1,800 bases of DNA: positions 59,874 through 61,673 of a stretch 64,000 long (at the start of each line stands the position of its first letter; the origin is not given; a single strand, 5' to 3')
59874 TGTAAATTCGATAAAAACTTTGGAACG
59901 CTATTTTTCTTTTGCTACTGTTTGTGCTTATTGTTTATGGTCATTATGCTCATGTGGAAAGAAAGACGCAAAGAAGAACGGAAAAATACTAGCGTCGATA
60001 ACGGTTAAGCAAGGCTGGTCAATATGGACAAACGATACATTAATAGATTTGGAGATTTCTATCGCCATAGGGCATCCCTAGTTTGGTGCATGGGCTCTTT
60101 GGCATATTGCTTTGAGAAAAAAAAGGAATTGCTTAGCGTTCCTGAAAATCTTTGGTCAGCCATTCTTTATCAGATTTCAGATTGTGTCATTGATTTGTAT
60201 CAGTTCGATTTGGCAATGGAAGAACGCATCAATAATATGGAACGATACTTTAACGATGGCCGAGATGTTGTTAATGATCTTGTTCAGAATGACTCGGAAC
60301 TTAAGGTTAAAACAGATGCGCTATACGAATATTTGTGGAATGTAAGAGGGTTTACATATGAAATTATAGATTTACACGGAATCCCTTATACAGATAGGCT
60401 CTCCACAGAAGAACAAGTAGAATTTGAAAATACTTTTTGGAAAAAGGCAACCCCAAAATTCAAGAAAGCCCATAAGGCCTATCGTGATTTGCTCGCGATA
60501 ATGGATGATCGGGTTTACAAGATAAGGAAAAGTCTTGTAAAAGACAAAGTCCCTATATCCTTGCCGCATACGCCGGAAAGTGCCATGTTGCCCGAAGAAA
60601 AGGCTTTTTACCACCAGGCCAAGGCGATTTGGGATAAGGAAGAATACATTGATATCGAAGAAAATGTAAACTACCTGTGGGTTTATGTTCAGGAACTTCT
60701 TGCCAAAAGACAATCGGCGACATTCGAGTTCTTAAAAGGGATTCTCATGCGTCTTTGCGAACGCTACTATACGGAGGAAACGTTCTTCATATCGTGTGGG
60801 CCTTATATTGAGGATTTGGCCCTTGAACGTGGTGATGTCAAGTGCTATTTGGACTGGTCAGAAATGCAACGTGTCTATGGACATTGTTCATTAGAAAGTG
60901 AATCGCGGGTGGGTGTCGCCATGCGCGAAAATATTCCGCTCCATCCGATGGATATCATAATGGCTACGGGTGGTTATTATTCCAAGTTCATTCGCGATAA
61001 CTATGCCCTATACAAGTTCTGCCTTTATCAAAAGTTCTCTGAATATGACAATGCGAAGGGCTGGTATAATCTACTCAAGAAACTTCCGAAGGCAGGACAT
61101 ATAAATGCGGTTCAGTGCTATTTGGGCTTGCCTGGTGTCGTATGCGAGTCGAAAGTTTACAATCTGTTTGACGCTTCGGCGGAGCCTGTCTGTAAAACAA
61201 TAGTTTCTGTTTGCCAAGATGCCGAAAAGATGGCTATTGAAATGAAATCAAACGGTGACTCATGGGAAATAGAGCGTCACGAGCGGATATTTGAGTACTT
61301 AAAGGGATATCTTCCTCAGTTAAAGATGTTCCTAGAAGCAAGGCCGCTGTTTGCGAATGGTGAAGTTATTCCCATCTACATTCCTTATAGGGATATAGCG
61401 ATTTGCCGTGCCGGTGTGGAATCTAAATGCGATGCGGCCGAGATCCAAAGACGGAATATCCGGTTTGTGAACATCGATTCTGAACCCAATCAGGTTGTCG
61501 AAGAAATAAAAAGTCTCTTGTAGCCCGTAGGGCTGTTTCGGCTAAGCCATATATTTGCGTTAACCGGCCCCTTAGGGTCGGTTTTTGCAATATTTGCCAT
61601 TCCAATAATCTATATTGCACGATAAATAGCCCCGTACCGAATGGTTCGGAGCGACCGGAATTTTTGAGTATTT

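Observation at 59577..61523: Candidate uncharacterised two-gene module (4-TM protein plus 499-aa ORFan) in a low-GC island beside a nuclease-methylase gene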

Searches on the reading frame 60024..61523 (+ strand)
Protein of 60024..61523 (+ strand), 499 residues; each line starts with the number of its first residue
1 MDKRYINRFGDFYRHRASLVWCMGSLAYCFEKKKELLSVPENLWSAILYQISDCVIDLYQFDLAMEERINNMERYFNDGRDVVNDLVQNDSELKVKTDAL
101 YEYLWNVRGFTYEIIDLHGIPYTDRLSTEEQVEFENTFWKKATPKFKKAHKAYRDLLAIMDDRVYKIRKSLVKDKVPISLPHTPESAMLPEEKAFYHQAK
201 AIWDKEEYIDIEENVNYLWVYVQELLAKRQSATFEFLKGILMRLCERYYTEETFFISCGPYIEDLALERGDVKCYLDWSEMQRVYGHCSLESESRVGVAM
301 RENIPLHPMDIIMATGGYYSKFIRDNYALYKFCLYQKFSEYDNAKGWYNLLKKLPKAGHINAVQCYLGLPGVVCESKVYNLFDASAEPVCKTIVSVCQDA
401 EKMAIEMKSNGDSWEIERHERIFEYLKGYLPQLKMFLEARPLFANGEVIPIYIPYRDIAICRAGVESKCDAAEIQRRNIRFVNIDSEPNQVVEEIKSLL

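Call 8: search_protein_families(library=pfam, proteins=[window:60024-61523:+], max_evalue=1)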
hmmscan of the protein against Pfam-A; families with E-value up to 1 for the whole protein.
window:60024-61523:+ (499 aa): 1 family
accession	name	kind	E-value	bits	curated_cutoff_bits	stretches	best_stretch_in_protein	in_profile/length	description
PF21801.3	ASPP2-like_RA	-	0.58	10.5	27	0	458-492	30-64/80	Apoptosis-stimulating of p53 protein 2-like, N-terminal RA domain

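Call 9: search_protein_families(library=padloc, proteins=[window:60024-61523:+], max_evalue=1)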
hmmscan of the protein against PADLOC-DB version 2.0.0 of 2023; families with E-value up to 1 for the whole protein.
window:60024-61523:+ (499 aa): 0 families

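Call 10: search_protein_families(library=ncbifam, proteins=[window:60024-61523:+], max_evalue=1)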
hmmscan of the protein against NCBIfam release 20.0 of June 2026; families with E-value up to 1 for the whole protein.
window:60024-61523:+ (499 aa): 0 families

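Call 11: find_homologous_proteins(query=window:60024-61520:+, max_evalue=0.01)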
Query window:60024-61520:+ (499 aa): 10 proteins with E <= 0.01 among 4357 candidates.
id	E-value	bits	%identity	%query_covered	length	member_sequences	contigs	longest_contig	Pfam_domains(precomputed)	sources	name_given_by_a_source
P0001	0.0e+0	1067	93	100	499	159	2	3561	-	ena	-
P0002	0.0e+0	1017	89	100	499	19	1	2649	-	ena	-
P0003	5.1e-273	925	80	100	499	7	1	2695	-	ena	-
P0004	4.8e-272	921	82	100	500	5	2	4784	-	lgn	-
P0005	2.7e-235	800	71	100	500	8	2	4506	-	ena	-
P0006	5.9e-235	799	70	100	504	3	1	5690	-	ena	-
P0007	2.8e-228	777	99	68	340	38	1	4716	-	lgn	-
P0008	7.5e-228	775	69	100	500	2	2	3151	-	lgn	-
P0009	2.2e-205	701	64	100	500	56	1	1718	-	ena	-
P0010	4.5e-106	374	41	100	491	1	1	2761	-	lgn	-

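Call 14: find_encoding_contigs(protein=P0006, flank=10000, max_places=6)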
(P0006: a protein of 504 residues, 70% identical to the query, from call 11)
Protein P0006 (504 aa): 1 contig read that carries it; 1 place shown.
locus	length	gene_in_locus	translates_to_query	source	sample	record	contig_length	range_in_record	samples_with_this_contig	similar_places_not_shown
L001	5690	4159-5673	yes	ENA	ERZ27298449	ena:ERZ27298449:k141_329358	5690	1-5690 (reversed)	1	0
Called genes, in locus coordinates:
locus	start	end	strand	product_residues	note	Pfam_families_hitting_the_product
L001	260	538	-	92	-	-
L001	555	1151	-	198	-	PF13310:Virulence_RhuM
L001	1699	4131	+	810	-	-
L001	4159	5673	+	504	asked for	-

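Call 15: find_encoding_contigs(protein=P0010, flank=10000, max_places=6)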
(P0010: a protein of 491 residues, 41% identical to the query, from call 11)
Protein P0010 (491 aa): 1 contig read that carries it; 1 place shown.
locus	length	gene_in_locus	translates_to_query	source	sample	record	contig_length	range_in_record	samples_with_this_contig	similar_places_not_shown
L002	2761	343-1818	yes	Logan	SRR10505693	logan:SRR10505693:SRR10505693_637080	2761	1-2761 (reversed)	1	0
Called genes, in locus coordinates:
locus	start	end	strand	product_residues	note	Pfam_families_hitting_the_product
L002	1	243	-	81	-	?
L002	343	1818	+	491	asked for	-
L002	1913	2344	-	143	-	PF02922:CBM_48 (weak), PF16561:AMPK1_CBM, PF22058:X25_BaPul_like (weak)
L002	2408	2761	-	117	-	?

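Call 16: find_encoding_contigs(protein=P0004, flank=10000, max_places=6)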
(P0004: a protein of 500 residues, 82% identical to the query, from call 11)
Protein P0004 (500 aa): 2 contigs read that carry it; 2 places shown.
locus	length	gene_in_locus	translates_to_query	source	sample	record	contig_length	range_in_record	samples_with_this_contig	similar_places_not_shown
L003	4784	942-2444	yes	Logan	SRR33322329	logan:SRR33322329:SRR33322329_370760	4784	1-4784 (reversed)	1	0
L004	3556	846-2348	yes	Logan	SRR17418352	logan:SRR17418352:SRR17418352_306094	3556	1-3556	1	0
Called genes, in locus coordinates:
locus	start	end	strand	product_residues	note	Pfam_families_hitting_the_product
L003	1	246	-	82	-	?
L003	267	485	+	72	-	-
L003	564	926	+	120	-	-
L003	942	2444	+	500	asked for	-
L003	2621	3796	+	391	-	PF13173:AAA_14, PF13635:DUF4143 (weak)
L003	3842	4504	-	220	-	PF13568:OMP_b-brl_2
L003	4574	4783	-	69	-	?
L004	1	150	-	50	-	?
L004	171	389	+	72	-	-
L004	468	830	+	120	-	-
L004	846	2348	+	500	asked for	-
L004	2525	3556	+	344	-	?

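Call 17: find_encoding_contigs(protein=P0005, flank=10000, max_places=6)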
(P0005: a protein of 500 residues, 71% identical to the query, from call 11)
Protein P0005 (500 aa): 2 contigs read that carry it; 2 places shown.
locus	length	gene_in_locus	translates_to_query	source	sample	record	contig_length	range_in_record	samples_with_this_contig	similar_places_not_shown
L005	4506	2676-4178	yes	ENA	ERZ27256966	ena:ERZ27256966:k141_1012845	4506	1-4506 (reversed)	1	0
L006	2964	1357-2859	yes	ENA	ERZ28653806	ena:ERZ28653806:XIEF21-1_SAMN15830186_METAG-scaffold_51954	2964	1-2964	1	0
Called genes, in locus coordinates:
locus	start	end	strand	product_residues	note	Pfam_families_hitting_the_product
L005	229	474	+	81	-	-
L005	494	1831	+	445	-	-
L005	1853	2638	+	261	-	-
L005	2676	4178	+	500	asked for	-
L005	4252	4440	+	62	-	-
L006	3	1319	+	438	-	?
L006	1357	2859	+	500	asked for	-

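Call 23: search_protein_families(library=pfam, proteins=[L001:1675-4131:+, L001:260-538:-, L003:2591-3796:+, L005:4213-4440:+, L003:486-926:+], max_evalue=0.1)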
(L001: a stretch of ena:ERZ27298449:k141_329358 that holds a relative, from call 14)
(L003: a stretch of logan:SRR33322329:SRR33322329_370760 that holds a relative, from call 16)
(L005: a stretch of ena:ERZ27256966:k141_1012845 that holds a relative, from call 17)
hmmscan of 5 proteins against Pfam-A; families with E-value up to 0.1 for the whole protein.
L001:1675-4131:+ (818 aa): 1 family
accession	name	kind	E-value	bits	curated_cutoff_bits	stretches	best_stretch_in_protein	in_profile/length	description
PF05347.21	Complex1_LYR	-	0.048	14.1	24.8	0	740-780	11-51/59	Complex 1 protein (LYR family)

L001:260-538:- (92 aa): 0 families

L003:2591-3796:+ (401 aa): 15 families
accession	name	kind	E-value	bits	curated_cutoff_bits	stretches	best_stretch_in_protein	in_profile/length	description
PF13173.12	AAA_14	-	1.2e-27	96.9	27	1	41-164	2-129/129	AAA domain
PF13635.12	DUF4143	-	2.1e-06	28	28.1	1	230-321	3-93/160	Domain of unknown function (DUF4143)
PF01047.28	MarR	-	8.3e-05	22.8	24.6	1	248-298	8-56/59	MarR family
PF01637.24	ATPase_2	-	0.00089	19.6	33.2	1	41-75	20-55/225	ATPase domain predominantly from Archaea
PF25199.1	nSTAND_NTPase5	-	0.0016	18.8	34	1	37-107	37-106/145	Novel STAND NTPase 5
PF05496.18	RuvB_N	-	0.0025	18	27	1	44-130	36-115/159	Holliday junction DNA helicase RuvB P-loop domain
PF13401.12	AAA_22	-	0.0051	17.6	27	0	42-75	6-33/130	AAA domain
PF12802.13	MarR_2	-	0.007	16.9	27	1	247-298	9-59/61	MarR family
PF13191.12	AAA_16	-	0.0085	17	32.6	1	41-63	24-45/167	AAA ATPase domain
PF10236.15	DAP3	-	0.016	14.9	23.1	1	42-64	24-46/311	Mitochondrial ribosomal death-associated protein 3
PF13245.12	AAA_19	-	0.045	14.4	25.1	0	39-71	9-41/134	AAA domain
PF24389.1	ORC-CDC6-like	-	0.048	12.8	27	1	7-58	9-49/571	ORC-CDC6-like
PF20720.3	nSTAND3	-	0.056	13.6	27.2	1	39-60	15-36/155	Novel STAND NTPase 3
PF00004.35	AAA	-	0.066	14.1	21.2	0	45-109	2-69/131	ATPase family associated with various cellular activities (AAA)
PF05729.18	NACHT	-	0.09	13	26.7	0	42-67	1-25/167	NACHT domain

L005:4213-4440:+ (75 aa): 0 families

L003:486-926:+ (146 aa): 1 family
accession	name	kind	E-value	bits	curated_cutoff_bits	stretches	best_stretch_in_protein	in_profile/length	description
PF04387.19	PTPLA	-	0.0089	16.1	27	1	68-136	94-159/162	Protein tyrosine phosphatase-like protein, PTPLA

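Call 24: search_protein_families(library=padloc, proteins=[L001:1675-4131:+, L001:260-538:-, L001:555-1151:-, L003:2591-3796:+, L005:4213-4440:+], max_evalue=0.1)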
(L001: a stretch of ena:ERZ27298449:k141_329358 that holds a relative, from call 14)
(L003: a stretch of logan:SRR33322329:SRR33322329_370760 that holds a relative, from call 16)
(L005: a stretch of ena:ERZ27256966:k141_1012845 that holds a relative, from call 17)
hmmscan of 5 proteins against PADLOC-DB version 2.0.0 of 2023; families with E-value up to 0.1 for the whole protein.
L001:1675-4131:+ (818 aa): 3 families
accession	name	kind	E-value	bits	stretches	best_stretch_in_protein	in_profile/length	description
PDLC03275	MTase_II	-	1.5e-05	22.7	1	275-321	12-55/343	Type II methyltransferase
PDLC03348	MTase_II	-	0.015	11.8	1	275-320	216-260/727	Type II methyltransferase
PDLC03338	MTase_II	-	0.055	10.2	1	270-319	120-167/604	Type II methyltransferase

L001:260-538:- (92 aa): 2 families
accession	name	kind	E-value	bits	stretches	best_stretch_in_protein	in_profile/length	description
PDLC04879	PDC-S05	-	7.6e-32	108.9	1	2-89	196-282/285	-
PDLC04869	PDC-S05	-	2e-23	81.1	1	2-88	209-297/306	-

L001:555-1151:- (198 aa): 40 families (the best 25 are shown)
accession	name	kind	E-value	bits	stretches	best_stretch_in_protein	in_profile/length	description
PDLC04879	PDC-S05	-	7.5e-76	253.3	1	11-194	3-184/285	-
PDLC04854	PDC-S05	-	4.6e-58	194.3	1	12-144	3-136/212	-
PDLC04872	PDC-S05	-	1.5e-57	191.7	1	11-144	3-137/152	-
PDLC04965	PDC-S23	-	5.4e-57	191.6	1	11-156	3-146/327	-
PDLC04964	PDC-S23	-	2.4e-54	182.8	1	12-141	3-132/331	-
PDLC04876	PDC-S05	-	2.3e-53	178.5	1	5-142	5-137/174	-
PDLC04853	PDC-S05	-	1.1e-51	174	1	11-138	4-131/336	-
PDLC04852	PDC-S05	-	3.3e-51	172.2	1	1-139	1-137/346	-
PDLC04851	PDC-S05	-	1.1e-50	170.7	1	4-143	4-140/342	-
PDLC04858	PDC-S05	-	6.5e-50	166.5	1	11-143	3-132/138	-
PDLC04963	PDC-S23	-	5.3e-48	162.1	1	14-149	3-127/312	-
PDLC04870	PDC-S05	-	1.1e-46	156.9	1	9-140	5-133/214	-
PDLC04868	PDC-S05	-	5.4e-43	145.3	1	11-141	4-134/335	-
PDLC04843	PDC-S05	-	8.3e-43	144.8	1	11-135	4-125/330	-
PDLC04874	PDC-S05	-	3.6e-40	135.2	1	11-136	4-124/165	-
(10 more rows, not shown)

L003:2591-3796:+ (401 aa): 14 families
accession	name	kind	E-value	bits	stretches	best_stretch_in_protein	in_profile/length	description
PDLC04789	PDC-S01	-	6.7e-29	99.1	1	35-310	12-265/375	-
PDLC04787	PDC-S01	-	1.3e-25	88.1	1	40-347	26-333/412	-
PDLC04790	PDC-S01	-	1.7e-17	61.3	1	39-318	25-297/422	-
PDLC04791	PDC-S01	-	1.2e-14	51.9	1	32-163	9-150/395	-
PDLC04788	PDC-S01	-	1.8e-09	35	1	43-296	21-283/448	-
PDLC04786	PDC-S01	-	7.9e-09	32.8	1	43-166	22-156/439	-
PDLC04792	PDC-S01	-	0.00038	17.2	1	40-134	18-122/452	-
PDLC00305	PtuA1|PtuA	-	0.0078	13.6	1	36-110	18-90/392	AAA ATPase domain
PDLC05035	PDC-S53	-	0.0098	12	1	36-104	505-567/900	-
PDLC00290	PtuA1|PtuA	-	0.018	12.4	1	36-58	18-40/414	AAA ATPase domain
PDLC02914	ATPase-Toprim_I-B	-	0.018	12.3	1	32-83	15-66/443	-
PDLC00279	PtuA1|PtuA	-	0.021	12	1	30-76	15-61/416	AAA ATPase domain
PDLC04140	mad8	-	0.028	11.9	1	41-62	27-48/314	mads_8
PDLC00091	GajA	-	0.033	11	1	35-112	18-97/627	AAA ATPase domain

L005:4213-4440:+ (75 aa): 0 families

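Call 26: find_encoding_contigs(protein=P0001, flank=10000, max_places=6)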
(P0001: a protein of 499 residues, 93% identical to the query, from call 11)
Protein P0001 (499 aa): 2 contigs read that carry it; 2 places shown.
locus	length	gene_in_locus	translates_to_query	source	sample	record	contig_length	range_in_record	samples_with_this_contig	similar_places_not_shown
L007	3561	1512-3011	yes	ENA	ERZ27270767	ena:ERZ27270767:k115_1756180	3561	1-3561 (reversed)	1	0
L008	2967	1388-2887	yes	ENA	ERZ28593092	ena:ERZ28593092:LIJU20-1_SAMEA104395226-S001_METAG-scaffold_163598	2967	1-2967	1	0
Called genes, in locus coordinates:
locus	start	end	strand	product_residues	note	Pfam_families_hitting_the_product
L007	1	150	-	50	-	?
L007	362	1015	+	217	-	PF04402:SIMPL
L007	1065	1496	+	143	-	-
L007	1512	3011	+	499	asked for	-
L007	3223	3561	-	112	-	?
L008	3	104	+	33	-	?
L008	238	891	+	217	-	PF04402:SIMPL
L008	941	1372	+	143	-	-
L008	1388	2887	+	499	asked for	-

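Call 27: find_encoding_contigs(protein=P0008, flank=10000, max_places=6)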
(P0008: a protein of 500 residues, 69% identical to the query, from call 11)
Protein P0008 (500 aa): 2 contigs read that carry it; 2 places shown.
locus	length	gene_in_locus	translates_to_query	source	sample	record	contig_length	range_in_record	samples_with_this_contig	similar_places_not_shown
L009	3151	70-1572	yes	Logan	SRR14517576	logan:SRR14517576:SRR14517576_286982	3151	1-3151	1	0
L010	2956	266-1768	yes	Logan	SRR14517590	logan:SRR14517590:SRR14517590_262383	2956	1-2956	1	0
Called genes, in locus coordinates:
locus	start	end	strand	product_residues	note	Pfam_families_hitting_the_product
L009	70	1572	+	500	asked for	-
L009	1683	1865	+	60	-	-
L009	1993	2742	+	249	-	PF01966:HD (weak)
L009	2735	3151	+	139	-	?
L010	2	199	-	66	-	?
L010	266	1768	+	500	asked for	-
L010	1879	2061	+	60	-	-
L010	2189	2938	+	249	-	PF01966:HD (weak)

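Call 28: find_encoding_contigs(protein=P0007, flank=10000, max_places=6)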
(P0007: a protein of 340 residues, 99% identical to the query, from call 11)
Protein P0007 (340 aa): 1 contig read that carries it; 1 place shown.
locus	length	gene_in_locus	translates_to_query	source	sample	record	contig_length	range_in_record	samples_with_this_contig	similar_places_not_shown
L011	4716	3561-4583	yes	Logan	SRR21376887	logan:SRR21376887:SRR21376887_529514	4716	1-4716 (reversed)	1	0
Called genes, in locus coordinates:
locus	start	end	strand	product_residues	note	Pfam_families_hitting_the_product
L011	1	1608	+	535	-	?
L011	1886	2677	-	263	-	PF04383:KilA-N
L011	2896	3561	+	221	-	PF04402:SIMPL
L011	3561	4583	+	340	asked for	-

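Call 32: find_related_loci(query=A1, collection=genome_contigs, flank=10000)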
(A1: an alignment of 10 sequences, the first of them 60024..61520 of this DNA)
Query A1 (499 aa) in genome_contigs; peptide patterns used: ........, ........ (x = any residue, [..] = any of these).
21 stretches matched a pattern; 2 encode a relative of the query (tblastn E <= 1e-3); 2 distinct loci.
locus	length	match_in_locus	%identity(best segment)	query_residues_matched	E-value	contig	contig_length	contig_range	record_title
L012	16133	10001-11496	98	1-499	0e+0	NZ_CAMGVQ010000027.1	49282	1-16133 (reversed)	MAG: uncultured Fibrobacter sp. isolate SRR11551376_bin.56_metaWRAP_v1.3_MAG ERZ11474002.166, whole genome shotgun seque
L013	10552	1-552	96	316-499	2e-116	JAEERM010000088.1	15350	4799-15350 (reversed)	MAG: Fibrobacter sp. isolate Tb.RUG.359 NODE_17083_length_15350_cov_14.224397, whole genome shotgun sequence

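Call 33: search_solved_structures(query=A1, max_evalue=10)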
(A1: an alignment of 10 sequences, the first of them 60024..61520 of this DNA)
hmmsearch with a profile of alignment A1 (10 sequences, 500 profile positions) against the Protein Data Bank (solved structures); distinct sequences matched with E-value up to 10: 1.
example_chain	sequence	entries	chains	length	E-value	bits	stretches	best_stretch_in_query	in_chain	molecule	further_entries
2p61_A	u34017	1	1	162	0.42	12.4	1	114-171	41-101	Hypothetical protein TM_1646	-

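Call 38: search_protein_representatives(protein=window:60024-61520:+)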
Query: 499 residues. Proteins with E-value up to 0.001 (for the whole library): 45; up to 1e-10: 16; up to 1e-30: 6. The best 45 are listed.
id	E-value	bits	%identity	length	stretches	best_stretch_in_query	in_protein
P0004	1.5e-272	921.2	83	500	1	1-499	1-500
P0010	1.4e-106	373.7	41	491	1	1-496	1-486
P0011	1.8e-64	234.8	35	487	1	120-498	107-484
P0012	7.8e-56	206.4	78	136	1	23-147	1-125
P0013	1.9e-55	205.1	100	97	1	403-499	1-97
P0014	1.4e-38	149.4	96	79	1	36-110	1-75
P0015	2.0e-16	76.4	32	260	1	176-356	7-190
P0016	2.1e-16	76.4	26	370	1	190-465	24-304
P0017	2.3e-16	76.2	27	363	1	186-462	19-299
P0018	1.9e-14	69.9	25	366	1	184-461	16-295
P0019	6.0e-13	64.9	28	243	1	191-364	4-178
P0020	1.9e-12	63.3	24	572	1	167-461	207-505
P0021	2.5e-12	62.9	28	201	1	185-361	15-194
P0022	1.6e-11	60.2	26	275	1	206-416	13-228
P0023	2.4e-11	59.6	29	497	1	183-353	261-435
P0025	3.5e-10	55.8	24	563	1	172-460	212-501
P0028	1.9e-09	53.4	24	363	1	184-464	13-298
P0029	1.0e-08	51.0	28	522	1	184-353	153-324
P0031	2.0e-08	50.0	22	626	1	186-465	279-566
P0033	7.1e-08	48.2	24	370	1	180-461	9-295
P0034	2.1e-07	46.7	25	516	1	163-460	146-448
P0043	2.4e-05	39.9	24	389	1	173-460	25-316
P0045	3.3e-05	39.4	20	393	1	190-465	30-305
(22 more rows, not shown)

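Call 39: search_protein_families(library=pfam, proteins=[P0011, P0016, P0017, P0018, P0020, P0023, P0025, P0029, P0031, P0034], max_evalue=0.01)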
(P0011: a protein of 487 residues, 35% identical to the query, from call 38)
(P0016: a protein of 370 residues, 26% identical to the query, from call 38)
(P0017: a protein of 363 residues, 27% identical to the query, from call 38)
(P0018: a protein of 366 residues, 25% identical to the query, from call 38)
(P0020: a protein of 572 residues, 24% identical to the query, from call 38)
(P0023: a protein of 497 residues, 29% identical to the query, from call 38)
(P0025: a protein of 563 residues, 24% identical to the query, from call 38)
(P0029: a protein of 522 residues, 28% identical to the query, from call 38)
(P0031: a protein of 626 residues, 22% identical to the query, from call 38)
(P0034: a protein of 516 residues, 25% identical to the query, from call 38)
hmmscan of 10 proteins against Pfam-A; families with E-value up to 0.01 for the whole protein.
P0011 (487 aa): 0 families

P0016 (370 aa): 0 families

P0017 (363 aa): 1 family
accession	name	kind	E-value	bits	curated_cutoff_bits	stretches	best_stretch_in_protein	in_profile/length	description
PF13208.11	TerB_N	-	7.7e-06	26.2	25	1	10-110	51-146/207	TerB N-terminal domain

P0018 (366 aa): 0 families

P0020 (572 aa): 0 families

P0023 (497 aa): 2 families
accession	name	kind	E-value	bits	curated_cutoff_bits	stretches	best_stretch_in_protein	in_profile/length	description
PF08238.18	Sel1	-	1e-44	149.8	30.7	5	112-146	2-36/36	Sel1 repeat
PF23310.1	TPR_27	-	0.00027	21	27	0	133-174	47-88/110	Plant tetratrico peptide repeats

P0025 (563 aa): 2 families
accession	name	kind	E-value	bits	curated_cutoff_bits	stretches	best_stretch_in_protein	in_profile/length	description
PF24055.2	POL3_N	-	0.0011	19.9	24.1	1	226-285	10-72/81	DNA polymerase delta catalytic subunit-like, N-terminal domain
PF13208.11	TerB_N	-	0.0019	18.4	25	1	221-319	54-145/207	TerB N-terminal domain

P0029 (522 aa): 0 families

P0031 (626 aa): 0 families

P0034 (516 aa): 1 family
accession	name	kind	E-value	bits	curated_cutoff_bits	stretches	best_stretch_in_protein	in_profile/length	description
PF17541.7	TssC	-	0.0021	17.5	25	1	252-292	194-234/430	Type VI secretion system, TssC, VipB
